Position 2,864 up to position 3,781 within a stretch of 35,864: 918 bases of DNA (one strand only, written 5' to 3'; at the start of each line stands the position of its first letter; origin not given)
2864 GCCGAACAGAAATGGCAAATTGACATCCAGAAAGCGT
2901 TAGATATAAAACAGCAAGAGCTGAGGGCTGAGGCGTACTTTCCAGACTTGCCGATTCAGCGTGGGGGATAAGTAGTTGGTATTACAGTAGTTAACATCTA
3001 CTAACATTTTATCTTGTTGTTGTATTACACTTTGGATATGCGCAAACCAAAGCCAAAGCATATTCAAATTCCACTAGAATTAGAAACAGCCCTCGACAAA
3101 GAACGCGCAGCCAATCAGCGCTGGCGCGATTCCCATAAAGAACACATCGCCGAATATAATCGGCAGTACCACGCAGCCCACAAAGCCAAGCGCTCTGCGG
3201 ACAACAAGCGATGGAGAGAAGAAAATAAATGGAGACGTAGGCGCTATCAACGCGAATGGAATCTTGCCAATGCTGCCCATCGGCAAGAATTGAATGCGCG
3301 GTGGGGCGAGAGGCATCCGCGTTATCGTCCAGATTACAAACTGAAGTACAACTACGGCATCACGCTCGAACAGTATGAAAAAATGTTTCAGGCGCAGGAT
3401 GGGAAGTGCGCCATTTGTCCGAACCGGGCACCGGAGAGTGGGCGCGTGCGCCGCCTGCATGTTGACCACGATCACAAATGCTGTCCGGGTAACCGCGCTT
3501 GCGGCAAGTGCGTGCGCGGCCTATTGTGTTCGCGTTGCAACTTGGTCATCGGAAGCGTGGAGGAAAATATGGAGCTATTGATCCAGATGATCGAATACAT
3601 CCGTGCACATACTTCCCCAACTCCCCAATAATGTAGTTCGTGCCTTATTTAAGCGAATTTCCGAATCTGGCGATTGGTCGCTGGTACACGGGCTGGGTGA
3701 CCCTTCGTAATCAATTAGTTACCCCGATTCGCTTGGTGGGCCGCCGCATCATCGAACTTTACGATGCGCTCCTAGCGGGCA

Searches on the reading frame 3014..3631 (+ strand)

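Call 32: search_protein_families(library=phrogs, proteins=[window:3014-3631:+], max_evalue=0.001)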
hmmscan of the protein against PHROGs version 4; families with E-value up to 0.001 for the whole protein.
window:3014-3631:+ (205 aa): 5 families
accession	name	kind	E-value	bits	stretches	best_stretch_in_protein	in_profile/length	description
phrog_2914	-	DNA, RNA and nucleotide metabolism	3.2e-33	116.1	1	55-200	19-156/190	endonuclease VII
phrog_2633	-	DNA, RNA and nucleotide metabolism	4.2e-26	92.8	1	56-200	11-140/142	endonuclease VII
phrog_307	-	DNA, RNA and nucleotide metabolism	7e-22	79.8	1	107-199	98-179/334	endonuclease VII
phrog_423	-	DNA, RNA and nucleotide metabolism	3.1e-11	44.5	1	122-187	16-72/159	endonuclease VII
phrog_1035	-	DNA, RNA and nucleotide metabolism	5.2e-11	43.9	1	46-200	97-231/271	endonuclease VII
